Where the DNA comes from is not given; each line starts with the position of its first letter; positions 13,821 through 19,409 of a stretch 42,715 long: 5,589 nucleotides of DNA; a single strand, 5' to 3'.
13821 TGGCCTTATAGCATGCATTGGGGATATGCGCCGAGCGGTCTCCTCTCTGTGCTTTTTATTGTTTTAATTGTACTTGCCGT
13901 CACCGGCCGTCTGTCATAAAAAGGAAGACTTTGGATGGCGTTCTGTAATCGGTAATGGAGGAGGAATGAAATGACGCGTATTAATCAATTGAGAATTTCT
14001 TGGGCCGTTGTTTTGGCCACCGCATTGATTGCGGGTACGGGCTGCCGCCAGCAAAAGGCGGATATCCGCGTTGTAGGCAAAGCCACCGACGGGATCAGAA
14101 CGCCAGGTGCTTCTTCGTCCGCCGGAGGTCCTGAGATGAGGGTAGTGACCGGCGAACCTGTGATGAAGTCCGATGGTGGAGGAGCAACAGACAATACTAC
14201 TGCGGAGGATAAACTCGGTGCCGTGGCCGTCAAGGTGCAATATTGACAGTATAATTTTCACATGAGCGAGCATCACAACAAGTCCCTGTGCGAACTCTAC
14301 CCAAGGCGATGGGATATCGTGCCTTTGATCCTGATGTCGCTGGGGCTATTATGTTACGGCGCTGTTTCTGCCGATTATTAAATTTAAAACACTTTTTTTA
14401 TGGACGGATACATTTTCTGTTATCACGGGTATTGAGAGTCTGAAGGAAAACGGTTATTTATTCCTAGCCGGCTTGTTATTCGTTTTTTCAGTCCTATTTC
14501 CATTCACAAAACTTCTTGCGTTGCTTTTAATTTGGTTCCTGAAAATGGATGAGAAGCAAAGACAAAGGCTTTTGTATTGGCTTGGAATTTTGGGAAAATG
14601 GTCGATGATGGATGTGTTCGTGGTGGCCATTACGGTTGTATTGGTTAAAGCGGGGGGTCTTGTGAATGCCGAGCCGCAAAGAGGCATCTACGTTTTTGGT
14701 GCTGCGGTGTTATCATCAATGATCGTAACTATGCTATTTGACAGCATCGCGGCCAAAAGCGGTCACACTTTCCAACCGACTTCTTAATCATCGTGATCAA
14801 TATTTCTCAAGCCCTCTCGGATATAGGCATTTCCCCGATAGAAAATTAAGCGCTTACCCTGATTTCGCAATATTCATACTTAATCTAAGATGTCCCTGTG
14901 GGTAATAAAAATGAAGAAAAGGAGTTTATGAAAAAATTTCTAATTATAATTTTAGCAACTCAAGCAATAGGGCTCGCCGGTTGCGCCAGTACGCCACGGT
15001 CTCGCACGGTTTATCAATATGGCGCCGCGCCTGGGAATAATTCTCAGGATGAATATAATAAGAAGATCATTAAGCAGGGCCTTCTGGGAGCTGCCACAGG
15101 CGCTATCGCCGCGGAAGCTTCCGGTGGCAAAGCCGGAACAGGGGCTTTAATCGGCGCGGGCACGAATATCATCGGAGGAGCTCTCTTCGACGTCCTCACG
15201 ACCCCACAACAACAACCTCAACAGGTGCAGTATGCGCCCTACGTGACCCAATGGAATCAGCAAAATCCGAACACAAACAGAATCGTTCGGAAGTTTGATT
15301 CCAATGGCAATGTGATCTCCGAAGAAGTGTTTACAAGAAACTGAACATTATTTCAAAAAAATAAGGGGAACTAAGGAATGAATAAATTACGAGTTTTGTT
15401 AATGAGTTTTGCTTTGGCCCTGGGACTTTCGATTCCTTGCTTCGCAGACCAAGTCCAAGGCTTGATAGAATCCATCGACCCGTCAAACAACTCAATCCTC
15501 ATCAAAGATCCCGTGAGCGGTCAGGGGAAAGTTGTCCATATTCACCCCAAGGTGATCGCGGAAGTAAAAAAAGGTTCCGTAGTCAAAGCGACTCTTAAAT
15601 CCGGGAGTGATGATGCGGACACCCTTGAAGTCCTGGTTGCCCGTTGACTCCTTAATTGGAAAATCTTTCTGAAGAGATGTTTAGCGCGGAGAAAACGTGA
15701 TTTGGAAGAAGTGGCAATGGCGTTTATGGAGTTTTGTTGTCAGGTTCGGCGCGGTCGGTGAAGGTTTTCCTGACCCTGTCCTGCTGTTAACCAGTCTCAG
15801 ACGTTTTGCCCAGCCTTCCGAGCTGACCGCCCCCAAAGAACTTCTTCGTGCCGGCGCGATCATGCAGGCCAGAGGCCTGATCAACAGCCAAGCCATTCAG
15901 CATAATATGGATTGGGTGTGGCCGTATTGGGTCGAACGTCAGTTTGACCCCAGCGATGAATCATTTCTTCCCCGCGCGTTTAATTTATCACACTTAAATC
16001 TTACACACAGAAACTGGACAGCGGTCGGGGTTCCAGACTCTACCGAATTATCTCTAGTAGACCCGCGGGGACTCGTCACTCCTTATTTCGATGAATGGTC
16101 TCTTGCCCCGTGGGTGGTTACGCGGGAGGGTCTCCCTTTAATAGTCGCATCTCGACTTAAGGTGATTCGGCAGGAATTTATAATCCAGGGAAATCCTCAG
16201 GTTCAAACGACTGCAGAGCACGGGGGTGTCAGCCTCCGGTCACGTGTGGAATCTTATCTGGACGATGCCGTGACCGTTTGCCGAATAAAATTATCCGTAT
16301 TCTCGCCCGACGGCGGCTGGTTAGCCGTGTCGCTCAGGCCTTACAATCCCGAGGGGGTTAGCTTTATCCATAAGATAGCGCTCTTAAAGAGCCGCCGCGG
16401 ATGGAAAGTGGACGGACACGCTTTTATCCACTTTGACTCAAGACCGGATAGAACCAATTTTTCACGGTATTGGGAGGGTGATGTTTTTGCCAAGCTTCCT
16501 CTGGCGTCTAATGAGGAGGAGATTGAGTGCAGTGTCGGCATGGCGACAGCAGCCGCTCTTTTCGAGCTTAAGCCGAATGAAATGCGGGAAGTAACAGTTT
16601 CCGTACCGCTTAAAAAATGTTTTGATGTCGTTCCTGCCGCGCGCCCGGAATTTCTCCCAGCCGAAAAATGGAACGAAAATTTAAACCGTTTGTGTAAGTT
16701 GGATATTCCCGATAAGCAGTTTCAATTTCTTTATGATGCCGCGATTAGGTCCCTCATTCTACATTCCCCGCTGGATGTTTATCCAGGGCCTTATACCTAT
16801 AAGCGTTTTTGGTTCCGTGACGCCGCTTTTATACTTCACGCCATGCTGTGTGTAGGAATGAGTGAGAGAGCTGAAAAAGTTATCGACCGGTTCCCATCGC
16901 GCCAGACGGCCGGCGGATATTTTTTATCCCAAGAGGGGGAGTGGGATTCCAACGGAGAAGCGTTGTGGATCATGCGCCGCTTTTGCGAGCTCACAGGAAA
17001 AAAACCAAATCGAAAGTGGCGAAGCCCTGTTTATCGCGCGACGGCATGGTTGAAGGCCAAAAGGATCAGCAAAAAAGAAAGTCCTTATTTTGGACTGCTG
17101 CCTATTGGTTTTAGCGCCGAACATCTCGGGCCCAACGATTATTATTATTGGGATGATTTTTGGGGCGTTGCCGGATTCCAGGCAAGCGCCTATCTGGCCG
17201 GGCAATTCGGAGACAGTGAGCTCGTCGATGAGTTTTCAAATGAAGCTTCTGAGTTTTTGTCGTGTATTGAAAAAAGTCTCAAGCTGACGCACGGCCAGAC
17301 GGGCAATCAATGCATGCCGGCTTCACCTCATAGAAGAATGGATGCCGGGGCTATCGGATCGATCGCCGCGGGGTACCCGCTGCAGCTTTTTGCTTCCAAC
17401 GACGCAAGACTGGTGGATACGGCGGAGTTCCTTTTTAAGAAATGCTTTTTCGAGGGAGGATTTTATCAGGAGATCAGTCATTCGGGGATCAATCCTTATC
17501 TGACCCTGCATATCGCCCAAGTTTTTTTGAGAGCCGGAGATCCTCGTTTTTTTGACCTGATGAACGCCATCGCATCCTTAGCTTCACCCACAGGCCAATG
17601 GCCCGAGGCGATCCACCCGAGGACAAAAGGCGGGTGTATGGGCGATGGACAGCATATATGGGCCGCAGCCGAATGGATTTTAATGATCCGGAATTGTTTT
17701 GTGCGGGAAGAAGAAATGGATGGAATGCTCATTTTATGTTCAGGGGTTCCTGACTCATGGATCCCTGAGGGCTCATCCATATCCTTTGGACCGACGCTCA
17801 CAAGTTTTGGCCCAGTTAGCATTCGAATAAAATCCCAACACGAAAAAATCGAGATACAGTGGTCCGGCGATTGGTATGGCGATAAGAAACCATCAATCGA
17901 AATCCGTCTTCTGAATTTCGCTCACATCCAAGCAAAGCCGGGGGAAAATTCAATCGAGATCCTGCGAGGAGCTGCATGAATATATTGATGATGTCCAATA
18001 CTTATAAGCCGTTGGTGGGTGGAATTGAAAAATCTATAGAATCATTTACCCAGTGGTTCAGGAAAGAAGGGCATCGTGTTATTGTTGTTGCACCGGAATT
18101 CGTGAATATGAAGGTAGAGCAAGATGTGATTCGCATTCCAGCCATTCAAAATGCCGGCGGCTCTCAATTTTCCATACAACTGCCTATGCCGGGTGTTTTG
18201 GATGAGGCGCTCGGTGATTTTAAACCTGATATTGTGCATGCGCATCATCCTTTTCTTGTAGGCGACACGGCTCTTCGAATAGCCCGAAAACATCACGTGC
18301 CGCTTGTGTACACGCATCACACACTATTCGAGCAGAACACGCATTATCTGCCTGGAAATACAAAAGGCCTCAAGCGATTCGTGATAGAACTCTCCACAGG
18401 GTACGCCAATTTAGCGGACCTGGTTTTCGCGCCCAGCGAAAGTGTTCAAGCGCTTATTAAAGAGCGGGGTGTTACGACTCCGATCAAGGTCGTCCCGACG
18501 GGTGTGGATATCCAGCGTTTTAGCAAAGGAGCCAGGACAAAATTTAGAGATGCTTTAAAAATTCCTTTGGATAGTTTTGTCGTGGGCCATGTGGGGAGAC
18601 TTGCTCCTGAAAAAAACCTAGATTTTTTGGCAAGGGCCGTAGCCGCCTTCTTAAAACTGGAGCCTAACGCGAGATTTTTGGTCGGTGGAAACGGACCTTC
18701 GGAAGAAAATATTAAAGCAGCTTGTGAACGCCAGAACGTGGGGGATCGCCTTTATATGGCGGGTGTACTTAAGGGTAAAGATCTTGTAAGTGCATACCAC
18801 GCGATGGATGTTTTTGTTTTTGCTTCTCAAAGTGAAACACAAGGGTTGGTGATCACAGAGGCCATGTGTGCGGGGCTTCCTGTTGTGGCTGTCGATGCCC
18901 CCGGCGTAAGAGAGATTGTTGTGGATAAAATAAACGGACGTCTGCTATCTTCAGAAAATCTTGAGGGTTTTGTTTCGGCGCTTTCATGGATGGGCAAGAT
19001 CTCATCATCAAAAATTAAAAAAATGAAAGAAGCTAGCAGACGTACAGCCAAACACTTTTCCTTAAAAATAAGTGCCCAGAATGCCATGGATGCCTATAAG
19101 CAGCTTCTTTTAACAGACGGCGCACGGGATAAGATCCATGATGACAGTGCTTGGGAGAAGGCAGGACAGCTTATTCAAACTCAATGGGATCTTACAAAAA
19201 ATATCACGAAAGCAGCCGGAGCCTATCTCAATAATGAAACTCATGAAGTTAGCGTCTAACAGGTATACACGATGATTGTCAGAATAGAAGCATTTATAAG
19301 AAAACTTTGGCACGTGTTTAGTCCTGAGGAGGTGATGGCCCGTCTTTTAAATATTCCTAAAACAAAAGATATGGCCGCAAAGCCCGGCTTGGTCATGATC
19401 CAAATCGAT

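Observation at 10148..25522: Six copies of a 62-bp promoter module with invariant geometry define an undescribed regulon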

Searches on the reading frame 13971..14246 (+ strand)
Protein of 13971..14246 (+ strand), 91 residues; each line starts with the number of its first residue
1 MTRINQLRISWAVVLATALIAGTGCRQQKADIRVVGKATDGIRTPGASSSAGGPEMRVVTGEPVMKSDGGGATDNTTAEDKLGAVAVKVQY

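Call 4: search_protein_families(library=pfam, proteins=[window:13971-14246:+], max_evalue=0.01)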
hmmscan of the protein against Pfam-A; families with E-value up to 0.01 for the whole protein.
window:13971-14246:+ (91 aa): 0 families

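Call 49: search_protein_families(library=pfam, proteins=[window:13971-14246:+], max_evalue=0.001)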
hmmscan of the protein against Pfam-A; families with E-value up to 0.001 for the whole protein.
window:13971-14246:+ (91 aa): 0 families

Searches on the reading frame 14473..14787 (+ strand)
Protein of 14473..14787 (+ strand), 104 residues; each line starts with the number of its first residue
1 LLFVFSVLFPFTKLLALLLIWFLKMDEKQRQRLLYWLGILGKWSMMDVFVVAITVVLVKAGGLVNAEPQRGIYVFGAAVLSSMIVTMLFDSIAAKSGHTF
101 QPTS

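Call 4: search_protein_families(library=pfam, proteins=[window:14473-14787:+], max_evalue=0.01)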
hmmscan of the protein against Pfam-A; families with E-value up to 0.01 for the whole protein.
window:14473-14787:+ (104 aa): 1 family
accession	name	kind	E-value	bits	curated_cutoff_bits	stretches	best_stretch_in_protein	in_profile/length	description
PF04403.18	PqiA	-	4.3e-19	69.4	23.8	1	1-91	55-148/156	Paraquat-inducible protein A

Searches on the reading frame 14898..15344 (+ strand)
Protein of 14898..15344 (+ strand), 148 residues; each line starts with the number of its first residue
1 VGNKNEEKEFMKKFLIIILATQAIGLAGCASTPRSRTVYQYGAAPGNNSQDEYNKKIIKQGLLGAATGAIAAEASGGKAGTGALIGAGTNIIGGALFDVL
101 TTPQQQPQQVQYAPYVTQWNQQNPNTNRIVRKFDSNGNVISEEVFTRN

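Call 4: search_protein_families(library=pfam, proteins=[window:14898-15344:+], max_evalue=0.01)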
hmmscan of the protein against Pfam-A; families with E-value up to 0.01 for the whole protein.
window:14898-15344:+ (148 aa): 1 family
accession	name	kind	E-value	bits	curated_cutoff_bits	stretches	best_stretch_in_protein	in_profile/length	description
PF13436.11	Gly-zipper_OmpA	-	0.003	17.8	27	1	62-96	9-42/44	Glycine-zipper domain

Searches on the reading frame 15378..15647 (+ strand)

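Call 4: search_protein_families(library=pfam, proteins=[window:15378-15647:+], max_evalue=0.01)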
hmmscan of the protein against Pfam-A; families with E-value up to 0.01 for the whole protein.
window:15378-15647:+ (89 aa): 0 families

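Call 20: search_protein_families(library=ncbifam, proteins=[window:15378-15647:+], max_evalue=0.001)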
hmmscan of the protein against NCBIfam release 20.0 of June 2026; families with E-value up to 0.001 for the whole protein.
window:15378-15647:+ (89 aa): 1 family
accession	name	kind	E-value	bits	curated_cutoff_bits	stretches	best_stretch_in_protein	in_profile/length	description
NF040942.2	hypo_ExtJ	equivalog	0.00024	21.5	52.5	0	1-80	1-67/77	selenite/tellurite reduction operon protein ExtJ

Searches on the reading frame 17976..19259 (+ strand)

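Call 4: search_protein_families(library=pfam, proteins=[window:17976-19259:+], max_evalue=0.01)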
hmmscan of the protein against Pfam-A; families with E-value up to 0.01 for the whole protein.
window:17976-19259:+ (427 aa): 6 families
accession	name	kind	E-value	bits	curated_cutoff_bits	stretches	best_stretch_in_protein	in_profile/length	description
PF13439.12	Glyco_transf_4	-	1.3e-33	116.9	28.5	1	14-181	1-170/170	Glycosyltransferase Family 4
PF00534.26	Glycos_transf_1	-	2.9e-33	115.3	26.4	1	187-355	2-170/172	Glycosyl transferases group 1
PF13692.12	Glyco_trans_1_4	-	1.4e-29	103.7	27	1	201-338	2-138/142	Glycosyl transferases group 1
PF13579.12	Glyco_trans_4_4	-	2.2e-17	64.3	29.7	1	15-176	1-158/158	Glycosyl transferase 4-like domain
PF20706.3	GT4-conflict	-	2.3e-09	37.1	26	1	5-322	2-327/385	Family 4 Glycosyltransferase in conflict systems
PF13477.12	Glyco_trans_4_2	-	0.00044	20.9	23.4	1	26-117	18-109/139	Glycosyl transferase 4-like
